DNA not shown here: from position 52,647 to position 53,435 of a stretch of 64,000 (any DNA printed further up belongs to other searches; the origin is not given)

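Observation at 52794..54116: Secreted caspase (C14) domain fused to a cytochrome-P460-like CxxCH haem domain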

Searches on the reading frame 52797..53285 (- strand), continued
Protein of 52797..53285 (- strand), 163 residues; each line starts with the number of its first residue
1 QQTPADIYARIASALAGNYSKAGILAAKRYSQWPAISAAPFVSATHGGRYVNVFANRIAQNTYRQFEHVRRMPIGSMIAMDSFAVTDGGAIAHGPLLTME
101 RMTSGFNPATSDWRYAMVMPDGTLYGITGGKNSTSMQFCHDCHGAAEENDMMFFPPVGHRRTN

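Call 31: find_homologous_proteins(query=A2, max_evalue=0.001)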
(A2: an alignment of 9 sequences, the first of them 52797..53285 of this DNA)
Query A2 (9 sequences) (163 aa, profile of the alignment): 699 proteins with E <= 0.001 among 2688 candidates; the best 120 are listed.
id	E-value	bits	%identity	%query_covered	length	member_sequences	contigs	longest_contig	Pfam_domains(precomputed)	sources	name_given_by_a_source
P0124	3.0e-87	308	57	95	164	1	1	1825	PF16694.11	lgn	-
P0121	3.4e-87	308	59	95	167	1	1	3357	-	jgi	jgi:hypothetical protein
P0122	3.8e-87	308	57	95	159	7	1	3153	PF16694.11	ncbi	-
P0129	6.0e-86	304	57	95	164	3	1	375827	PF16694.11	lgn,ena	-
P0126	8.8e-84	297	52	95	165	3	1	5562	PF16694.11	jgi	jgi:hypothetical protein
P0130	3.1e-83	295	53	95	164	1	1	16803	PF16694.11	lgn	-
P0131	1.6e-82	293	52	95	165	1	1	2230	PF16694.11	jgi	jgi:hypothetical protein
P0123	3.8e-79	282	62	88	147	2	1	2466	PF16694.11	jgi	-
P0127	2.0e-78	280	45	95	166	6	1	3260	PF16694.11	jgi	jgi:hypothetical protein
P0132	7.7e-76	271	58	86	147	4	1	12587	PF16694.11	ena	-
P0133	1.8e-74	267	45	95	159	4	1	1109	PF16694.11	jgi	jgi:hypothetical protein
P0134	5.5e-74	265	45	96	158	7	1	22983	PF16694.11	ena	-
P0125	1.2e-73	264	51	93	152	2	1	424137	PF16694.11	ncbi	-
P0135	1.3e-73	264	43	95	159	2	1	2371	PF16694.11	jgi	jgi:hypothetical protein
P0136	1.4e-73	264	52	95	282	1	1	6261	PF16694.11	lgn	-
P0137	1.9e-72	260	47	93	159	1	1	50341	PF16694.11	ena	-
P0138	6.0e-72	259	46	83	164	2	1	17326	PF16694.11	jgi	jgi:hypothetical protein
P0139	1.1e-70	255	44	98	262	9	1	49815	PF16694.11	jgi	jgi:hypothetical protein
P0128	1.3e-70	254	48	88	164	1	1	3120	PF16694.11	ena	-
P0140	3.7e-70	253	45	95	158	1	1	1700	PF16694.11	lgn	-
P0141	2.5e-67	244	51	88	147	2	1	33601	PF16694.11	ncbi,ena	-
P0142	4.0e-67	243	44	87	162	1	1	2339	PF16694.11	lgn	-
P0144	5.7e-66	239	45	88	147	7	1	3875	PF16694.11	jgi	jgi:hypothetical protein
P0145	7.7e-66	239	45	94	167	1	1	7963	PF16694.11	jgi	-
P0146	8.7e-66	239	43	95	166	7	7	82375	PF16694.11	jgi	jgi:hypothetical protein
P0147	1.6e-65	238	54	88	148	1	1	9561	PF16694.11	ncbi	-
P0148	2.4e-65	237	43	96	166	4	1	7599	PF16694.11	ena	-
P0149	3.0e-65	237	41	95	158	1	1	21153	PF16694.11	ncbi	-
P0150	3.8e-65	236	46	90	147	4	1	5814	PF16694.11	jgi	jgi:hypothetical protein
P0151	4.6e-65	236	51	88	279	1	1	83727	PF16694.11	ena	-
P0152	1.3e-64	235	52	88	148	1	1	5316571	PF16694.11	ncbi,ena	-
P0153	1.4e-64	235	45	91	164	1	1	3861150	PF16694.11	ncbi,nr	ncbi:MAG: cytochrome P460 family protein [Rhodospirillales bacterium]|nr:MAG: cytochrome P460 family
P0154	1.8e-64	234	46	95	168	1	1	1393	PF16694.11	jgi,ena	-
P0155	1.9e-64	234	42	94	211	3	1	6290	PF16694.11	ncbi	ncbi:MAG: cytochrome P460 family protein, partial [Anderseniella sp.]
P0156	2.3e-64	234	47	94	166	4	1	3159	PF16694.11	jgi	jgi:hypothetical protein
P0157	3.1e-64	234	48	85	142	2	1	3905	PF16694.11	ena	-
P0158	3.5e-64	233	45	88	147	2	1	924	PF16694.11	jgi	jgi:hypothetical protein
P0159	7.9e-64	232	45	100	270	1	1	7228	PF16694.11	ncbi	-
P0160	1.3e-63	231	47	92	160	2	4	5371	PF16694.11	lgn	-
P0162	2.7e-63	230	44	94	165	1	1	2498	PF16694.11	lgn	-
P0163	4.2e-63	230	46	96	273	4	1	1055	PF16694.11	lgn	-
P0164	4.7e-63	230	43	95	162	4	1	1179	PF16694.11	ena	-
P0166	8.8e-63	229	46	94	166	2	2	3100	PF16694.11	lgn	-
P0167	1.4e-62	228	44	94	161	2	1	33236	PF16694.11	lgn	-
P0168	1.6e-62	228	47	94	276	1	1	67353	PF16694.11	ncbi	-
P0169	1.7e-62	228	49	87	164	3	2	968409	PF16694.11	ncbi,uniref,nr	ncbi:cytochrome P460 family protein [Sneathiella chungangensis]|uniref:cytochrome P460 family protei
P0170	2.4e-62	227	50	79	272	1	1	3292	PF16694.11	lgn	-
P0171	6.3e-62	226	46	96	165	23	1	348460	PF16694.11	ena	-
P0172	6.3e-62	226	44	94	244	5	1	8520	PF16694.11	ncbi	ncbi:MAG: cytochrome P460 family protein [Alphaproteobacteria bacterium]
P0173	7.4e-62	226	45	86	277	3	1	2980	PF16694.11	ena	-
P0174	8.4e-62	226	45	96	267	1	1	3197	PF16694.11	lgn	-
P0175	8.8e-62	226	45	94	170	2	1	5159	PF16694.11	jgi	-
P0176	1.2e-61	225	45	93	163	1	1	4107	PF16694.11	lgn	-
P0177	1.3e-61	225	45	94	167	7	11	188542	PF16694.11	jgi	-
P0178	1.4e-61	225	49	87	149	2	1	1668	PF16694.11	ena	-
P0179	1.5e-61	225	47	94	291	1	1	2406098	PF16694.11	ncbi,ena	-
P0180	2.2e-61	224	48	96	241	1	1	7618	PF16694.11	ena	-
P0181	2.2e-61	224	45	90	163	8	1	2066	PF16694.11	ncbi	-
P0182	2.5e-61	224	43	94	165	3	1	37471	PF16694.11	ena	-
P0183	3.2e-61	224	42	94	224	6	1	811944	PF16694.11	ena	-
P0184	3.3e-61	224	44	96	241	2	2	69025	PF16694.11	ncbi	-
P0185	3.3e-61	224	43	88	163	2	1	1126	PF16694.11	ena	-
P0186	4.6e-61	223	45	96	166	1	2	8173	PF16694.11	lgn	-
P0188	4.9e-61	223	44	94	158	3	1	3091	PF16694.11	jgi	jgi:hypothetical protein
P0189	5.5e-61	223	44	93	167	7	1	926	PF16694.11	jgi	-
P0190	7.7e-61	222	43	94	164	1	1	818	PF16694.11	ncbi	-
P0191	8.2e-61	222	44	94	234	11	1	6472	PF16694.11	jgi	jgi:hypothetical protein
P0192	1.0e-60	222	42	96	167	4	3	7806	PF16694.11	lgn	-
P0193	1.1e-60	222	44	92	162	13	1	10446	PF16694.11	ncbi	-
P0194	1.1e-60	222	46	92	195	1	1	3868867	PF16694.11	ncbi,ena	-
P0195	1.1e-60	222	45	95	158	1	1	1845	PF16694.11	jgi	jgi:hypothetical protein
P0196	1.1e-60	222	43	94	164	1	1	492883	PF16694.11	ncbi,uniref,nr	ncbi:hypothetical protein GUA87_13510 [Sneathiella sp. P13V-1]|uniref:cytochrome P460 family protein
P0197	1.1e-60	222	44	91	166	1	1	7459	PF16694.11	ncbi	-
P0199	1.5e-60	222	44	94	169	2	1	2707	PF16694.11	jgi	-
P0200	1.5e-60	222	42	94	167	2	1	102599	PF16694.11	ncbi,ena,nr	ncbi:MAG: cytochrome P460 family protein [Proteobacteria bacterium]|nr:cytochrome P460 family protei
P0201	1.6e-60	221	45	94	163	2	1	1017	PF16694.11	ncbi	-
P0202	3.2e-60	220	47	87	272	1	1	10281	PF16694.11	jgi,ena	-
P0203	3.4e-60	220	45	89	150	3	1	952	PF16694.11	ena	-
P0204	3.5e-60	220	46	94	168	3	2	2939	PF16694.11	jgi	jgi:hypothetical protein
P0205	3.5e-60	220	50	80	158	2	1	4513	PF16694.11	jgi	-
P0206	4.8e-60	220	43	88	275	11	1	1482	PF16694.11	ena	-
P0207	4.8e-60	220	45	98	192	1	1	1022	PF16694.11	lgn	-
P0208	4.9e-60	220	47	94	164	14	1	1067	PF16694.11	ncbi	-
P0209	5.1e-60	220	47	82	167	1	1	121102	PF16694.11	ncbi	-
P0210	5.9e-60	220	45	94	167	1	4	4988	PF16694.11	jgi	jgi:hypothetical protein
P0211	6.5e-60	219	47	88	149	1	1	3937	PF16694.11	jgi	jgi:hypothetical protein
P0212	6.9e-60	219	42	94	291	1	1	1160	PF16694.11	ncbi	-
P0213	7.9e-60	219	42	99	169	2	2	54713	PF16694.11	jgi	jgi:hypothetical protein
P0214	8.4e-60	219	41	88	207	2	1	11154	PF16694.11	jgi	jgi:hypothetical protein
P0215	8.9e-60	219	45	95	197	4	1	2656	PF16694.11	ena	-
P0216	9.5e-60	219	44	95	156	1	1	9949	PF16694.11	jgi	jgi:hypothetical protein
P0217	1.0e-59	219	42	92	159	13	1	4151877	PF16694.11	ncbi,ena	-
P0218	1.1e-59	219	45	97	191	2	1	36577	PF16694.11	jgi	jgi:hypothetical protein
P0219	1.2e-59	219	49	87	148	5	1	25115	PF16694.11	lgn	-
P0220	1.2e-59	219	44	95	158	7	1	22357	PF16694.11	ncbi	-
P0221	1.3e-59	219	45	87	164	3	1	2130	PF16694.11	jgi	jgi:hypothetical protein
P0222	1.3e-59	218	44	94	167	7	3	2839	PF16694.11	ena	-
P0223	1.7e-59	218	42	95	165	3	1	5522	PF16694.11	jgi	-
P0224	1.9e-59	218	46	90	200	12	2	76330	PF16694.11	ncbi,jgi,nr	ncbi:MAG: cytochrome P460 family protein [Alphaproteobacteria bacterium]|jgi:hypothetical protein|nr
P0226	2.5e-59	218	38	95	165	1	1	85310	PF16694.11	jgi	jgi:hypothetical protein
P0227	2.8e-59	217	43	94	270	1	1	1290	PF16694.11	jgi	-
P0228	2.9e-59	217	46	94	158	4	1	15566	PF16694.11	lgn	-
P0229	3.8e-59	217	42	96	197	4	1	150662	PF16694.11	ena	-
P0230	4.1e-59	217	44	99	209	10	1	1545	PF16694.11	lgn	-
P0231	4.6e-59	217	40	87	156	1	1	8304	PF16694.11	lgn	-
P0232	5.4e-59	216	44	94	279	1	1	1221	PF16694.11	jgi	jgi:hypothetical protein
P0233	5.4e-59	216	46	84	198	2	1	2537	PF16694.11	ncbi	ncbi:MAG: cytochrome P460 family protein, partial [Alphaproteobacteria bacterium]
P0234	5.4e-59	216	48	87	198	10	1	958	PF16694.11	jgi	jgi:hypothetical protein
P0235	6.4e-59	216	43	94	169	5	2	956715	PF16694.11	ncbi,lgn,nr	ncbi:MAG: cytochrome P460 family protein [Proteobacteria bacterium]|nr:cytochrome P460 family protei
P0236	6.6e-59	216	43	94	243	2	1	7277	PF16694.11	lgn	-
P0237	6.9e-59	216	43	94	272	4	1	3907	PF16694.11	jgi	-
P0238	7.8e-59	216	42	96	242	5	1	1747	PF16694.11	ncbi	-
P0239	8.2e-59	216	42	85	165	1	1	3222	PF16694.11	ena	-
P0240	9.0e-59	216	42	96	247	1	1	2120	PF16694.11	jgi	jgi:hypothetical protein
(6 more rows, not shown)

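Call 32: search_protein_representatives(alignment_id=A2)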
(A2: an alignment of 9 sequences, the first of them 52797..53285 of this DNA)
Query: 9 sequences, 164 profile positions. Proteins with E-value up to 0.001 (for the whole library): 1009; up to 1e-10: 419; up to 1e-30: 138. The best 150 are listed.
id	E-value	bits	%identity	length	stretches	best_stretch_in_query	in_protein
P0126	2.8e-84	297.0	-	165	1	1-163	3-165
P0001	1.7e-76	271.7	-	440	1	3-163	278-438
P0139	3.4e-71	254.5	-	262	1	2-163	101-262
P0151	1.5e-65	236.1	-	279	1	1-163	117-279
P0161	5.6e-64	231.0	-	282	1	1-164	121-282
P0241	3.2e-63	228.5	-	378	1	2-162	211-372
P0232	1.7e-59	216.4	-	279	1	2-164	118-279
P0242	2.2e-59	216.0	-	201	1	2-163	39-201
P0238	2.5e-59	215.9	-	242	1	2-163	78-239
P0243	1.4e-58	213.4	-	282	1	2-162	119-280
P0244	1.8e-58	213.1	-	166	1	2-163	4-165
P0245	8.9e-58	210.8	-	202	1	2-161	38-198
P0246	4.6e-57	208.5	-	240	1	2-163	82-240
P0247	5.4e-57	208.3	-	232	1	2-163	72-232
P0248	9.2e-57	207.5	-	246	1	1-163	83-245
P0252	8.7e-56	204.4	-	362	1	4-164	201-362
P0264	1.6e-52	193.7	-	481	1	26-162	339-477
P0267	3.6e-52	192.6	-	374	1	2-162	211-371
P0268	4.9e-52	192.2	-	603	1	2-163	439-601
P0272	9.0e-52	191.3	-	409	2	16-162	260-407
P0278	7.5e-49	181.8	-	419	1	3-163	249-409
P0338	6.3e-39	149.5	-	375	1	2-162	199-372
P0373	1.8e-30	122.1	-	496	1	19-156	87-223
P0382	2.5e-29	118.3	-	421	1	1-162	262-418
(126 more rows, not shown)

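Call 33: search_protein_families(library=pfam, proteins=[P0264, P0268, P0272, P0278, P0241, P0252, P0267, P0338, P0373, P0382], max_evalue=0.01)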
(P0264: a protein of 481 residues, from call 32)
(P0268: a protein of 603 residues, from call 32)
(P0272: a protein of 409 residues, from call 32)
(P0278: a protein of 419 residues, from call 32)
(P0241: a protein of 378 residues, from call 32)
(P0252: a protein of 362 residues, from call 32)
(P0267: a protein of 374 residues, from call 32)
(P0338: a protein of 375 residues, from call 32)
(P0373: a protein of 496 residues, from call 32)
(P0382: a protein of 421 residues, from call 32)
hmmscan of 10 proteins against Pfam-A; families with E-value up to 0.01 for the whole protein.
P0264 (481 aa): 2 families
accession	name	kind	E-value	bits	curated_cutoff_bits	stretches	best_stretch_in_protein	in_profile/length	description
PF01476.26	LysM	-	1.6e-07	31.6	20.9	1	72-118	1-43/43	LysM domain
PF16694.10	Cytochrome_P460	-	6.1e-05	23.9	27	1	344-470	3-124/125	Cytochrome P460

P0268 (603 aa): 4 families
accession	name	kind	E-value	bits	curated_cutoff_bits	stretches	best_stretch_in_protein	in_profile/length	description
PF13676.11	TIR_2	-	5.1e-20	72.6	28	1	4-122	1-122/122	TIR domain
PF16694.10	Cytochrome_P460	-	1.7e-05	25.6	27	1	488-593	20-124/125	Cytochrome P460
PF08937.16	ThsB_TIR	-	0.001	19.8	21.2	1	5-91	1-97/100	Thoeris protein ThsB, TIR-like domain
PF01582.25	TIR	-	0.001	19.3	21.3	1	5-81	5-84/179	TIR domain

P0272 (409 aa): 1 family
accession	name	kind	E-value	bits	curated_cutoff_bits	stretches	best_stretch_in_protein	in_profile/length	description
PF16694.10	Cytochrome_P460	-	3.3e-07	31.2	27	1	300-400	26-124/125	Cytochrome P460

P0278 (419 aa): 2 families
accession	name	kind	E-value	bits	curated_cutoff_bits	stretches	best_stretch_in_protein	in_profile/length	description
PF00211.25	Guanylate_cyc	-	2.7e-11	43.8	21.9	1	11-162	9-172/183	Adenylate and Guanylate cyclase catalytic domain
PF16694.10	Cytochrome_P460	-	4.3e-06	27.6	27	1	296-401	20-124/125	Cytochrome P460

P0241 (378 aa): 1 family
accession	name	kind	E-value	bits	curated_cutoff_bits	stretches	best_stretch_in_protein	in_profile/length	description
PF16694.10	Cytochrome_P460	-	2.6e-09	38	27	1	260-365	20-124/125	Cytochrome P460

P0252 (362 aa): 1 family
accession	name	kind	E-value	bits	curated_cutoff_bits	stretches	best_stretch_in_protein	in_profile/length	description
PF16694.10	Cytochrome_P460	-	2.7e-06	28.2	27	1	231-350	6-121/125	Cytochrome P460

P0267 (374 aa): 1 family
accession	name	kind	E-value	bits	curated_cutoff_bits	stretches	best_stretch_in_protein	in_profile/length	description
PF16694.10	Cytochrome_P460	-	1.7e-06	28.9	27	1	241-357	4-118/125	Cytochrome P460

P0338 (375 aa): 0 families

P0373 (496 aa): 0 families

P0382 (421 aa): 3 families
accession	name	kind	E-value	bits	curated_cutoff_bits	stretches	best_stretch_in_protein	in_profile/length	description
PF13676.11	TIR_2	-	4e-26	92.3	28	1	7-134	1-120/122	TIR domain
PF16694.10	Cytochrome_P460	-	6.4e-09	36.7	27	1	314-411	24-124/125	Cytochrome P460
PF01582.25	TIR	-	7.3e-05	23.1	21.3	1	8-75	5-73/179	TIR domain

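Call 53: predict_structure(alignment_id=A3)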
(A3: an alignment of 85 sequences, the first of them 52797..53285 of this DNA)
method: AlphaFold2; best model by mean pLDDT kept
length: 163 residues; sequences in the alignment: 85
mean_pLDDT: 96.4   pTM: 0.91
mean pLDDT of the five models: 96.4, 96.3, 96.1, 95.7, 95.2
residues with pLDDT >= 90: 155; 70-90: 7; 50-70: 1; < 50: 0
segments of 3 or more residues with pLDDT < 50: none
pLDDT, mean of each block of 10 residues (from residue 1): 93 98 98 97 93 98 97 98 95 98 97 98 98 96 96 96 78
secondary structure, 60 per line:
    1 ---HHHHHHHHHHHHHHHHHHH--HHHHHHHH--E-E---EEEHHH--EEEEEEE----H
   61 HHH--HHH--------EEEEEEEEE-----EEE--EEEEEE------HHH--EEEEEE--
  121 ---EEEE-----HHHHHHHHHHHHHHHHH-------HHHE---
elements in order: H4-22 H25-32 E41-43 E49-55 H60-63 E77-85 E91-93 E96-101 E113-118 E124-127 H133-149

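Call 58: fold_search(model_id=the predicted structure, library=pdb)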
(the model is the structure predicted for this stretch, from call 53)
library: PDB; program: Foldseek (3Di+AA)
matches with E <= 10: 456; with E <= 0.001: 7
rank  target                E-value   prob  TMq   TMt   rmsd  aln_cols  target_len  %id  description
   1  7s5o_A                1.4e-05  1.00  0.55  0.57   4.1       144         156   18  Crystal structure of Cytochrome c' beta from Nitrosomonas europaea ATCC 19718 (released 2022-03-30)
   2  9htv_A                3.5e-05  1.00  0.57  0.67   3.7       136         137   23  McCP in complex with photocaged nitric oxide, 1.44 s, 0.95 microjoule, SSX (released 2025-09-03)
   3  6hih_A                3.9e-05  1.00  0.58  0.68   3.5       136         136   22  Cytochrome c prime beta from Methylococcus capsulatus (Bath) (released 2019-03-20)
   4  9hqt_A                3.9e-05  1.00  0.57  0.66   3.6       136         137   20  SFX structure of cytochrome c prime beta from Methylococcus capsulatus (Bath) (released 2025-09-03)
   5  7zs4_A                7.0e-05  1.00  0.55  0.64   3.9       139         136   23  F32V Cytochrome c prime beta from Methylococcus capsulatus (Bath) (released 2023-05-17)
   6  7zqz_A                9.6e-05  1.00  0.57  0.67   3.6       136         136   21  F61V Cytochrome c prime beta from Methylococcus capsulatus (Bath): NO complex (released 2023-05-17)
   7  2je2                  1.6e-04  1.00  0.47  0.49   5.0       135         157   18  Cytochrome P460 from Nitrosomonas europaea - probable nonphysiological oxidized form (released 2007-07-03)
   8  8gar                  1.4e-03  1.00  0.50  0.53   4.5       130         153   16  Nitrosomonas europaea Cytochrome P460 Arg44Ala (released 2023-07-05)
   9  6a2v_A                5.7e-02  0.25  0.21  0.21  12.6       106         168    9  Crystal structure of Hcp protein (released 2018-09-19)
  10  6a2v_B                1.8e-01  0.13  0.23  0.23  16.7       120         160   12  Crystal structure of Hcp protein (released 2018-09-19)
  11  3e1y_A                2.2e-01  0.03  0.12  0.07  25.8       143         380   10  Crystal structure of human eRF1/eRF3 complex (released 2009-05-19)
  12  6a2v_E                2.3e-01  0.14  0.23  0.25  13.9       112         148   11  Crystal structure of Hcp protein (released 2018-09-19)
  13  3he1_A                2.5e-01  0.12  0.20  0.22  10.8       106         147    8  Secreted protein Hcp3 from Pseudomonas aeruginosa. (released 2009-06-16)
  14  6a2v_C                2.6e-01  0.15  0.22  0.22  12.8       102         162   11  Crystal structure of Hcp protein (released 2018-09-19)
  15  7sxk_a                3.2e-01  0.04  0.14  0.06  19.3       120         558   10  Kinetically trapped Pseudomonas-phage PaP3 portal protein - Full Length (released 2022-04-20)
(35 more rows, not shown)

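Call 60: search_protein_families(library=padloc, proteins=[P0268, P0382, P0278], max_evalue=0.01)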
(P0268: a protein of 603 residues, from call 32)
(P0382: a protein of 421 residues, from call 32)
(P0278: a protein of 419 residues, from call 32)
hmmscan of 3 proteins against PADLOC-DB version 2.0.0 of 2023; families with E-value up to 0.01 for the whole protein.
P0268 (603 aa): 5 families
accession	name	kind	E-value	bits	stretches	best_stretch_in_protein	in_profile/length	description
PDLC02012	SAVED5--SAVED_TIR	-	5.9e-11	40.1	1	2-75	14-89/404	-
PDLC02421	Aga_TIR-PNTD1-PNTD2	-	3.7e-10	37.5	1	4-126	6-133/430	Class I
PDLC02403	Aga_TIR-PNTD1-PNTD2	-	1.8e-07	28.6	1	4-126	5-132/443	Class I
PDLC05062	PDC-S66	-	3.4e-05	21.4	1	3-59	150-208/282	-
PDLC00420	ThsB1|ThsB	-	0.0062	13.7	0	1-70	1-74/319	TIR-like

P0382 (421 aa): 10 families
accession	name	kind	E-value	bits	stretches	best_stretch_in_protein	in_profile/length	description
PDLC02421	Aga_TIR-PNTD1-PNTD2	-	5.5e-16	56.7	1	4-157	3-145/430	Class I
PDLC02403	Aga_TIR-PNTD1-PNTD2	-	8.3e-16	56.1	1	4-159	2-146/443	Class I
PDLC05062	PDC-S66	-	2.6e-08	31.7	1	7-72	151-217/282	-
PDLC02962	RT-TIR_XII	-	4.3e-07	27.2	1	5-79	346-420/478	single gene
PDLC02012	SAVED5--SAVED_TIR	-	5.1e-06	23.8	1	6-61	15-70/404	-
PDLC02416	Aga_REase-TIR-PNTD1-PNTD2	-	0.00015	18.6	1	4-107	155-252/572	Class I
PDLC02400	Aga_TIR-PNTD1-PNTD2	-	0.0002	17.8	1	4-109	186-292/639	Class I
PDLC00436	ThsB1|ThsB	-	0.0012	16.4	1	4-82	35-116/183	TIR-like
PDLC00425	ThsB1|ThsB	-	0.007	13.5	1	5-38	252-285/389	TIR-like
PDLC03957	bSEFIR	-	0.009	13.8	0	12-54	48-91/412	-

P0278 (419 aa): 5 families
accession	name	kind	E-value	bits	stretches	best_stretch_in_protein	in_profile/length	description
PDLC02367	PycC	-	8.6e-09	33.1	1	12-151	45-199/226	-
PDLC00734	PycC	-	4.4e-07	27.3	1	6-148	185-348/374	Pycsar cyclase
PDLC00765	PycC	-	1.9e-06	25.2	1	12-152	259-420/477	Pycsar cyclase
PDLC00766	PycC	-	0.00021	18.8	1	11-151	44-202/232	Pycsar cyclase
PDLC02369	PycC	-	0.0045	14.6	1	59-149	96-196/248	-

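Call 65: search_protein_families(library=pfam, proteins=[L001:6519-6986:+, L002:1752-2237:+, L003:716-1165:+], max_evalue=0.01)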
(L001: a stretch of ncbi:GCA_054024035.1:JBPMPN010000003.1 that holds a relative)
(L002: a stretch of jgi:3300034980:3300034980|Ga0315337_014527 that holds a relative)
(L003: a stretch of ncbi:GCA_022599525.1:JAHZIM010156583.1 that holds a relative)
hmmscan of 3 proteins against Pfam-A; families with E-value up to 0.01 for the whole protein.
L001:6519-6986:+ (155 aa): 0 families

L002:1752-2237:+ (161 aa): 0 families

L003:716-1165:+ (149 aa): 0 families
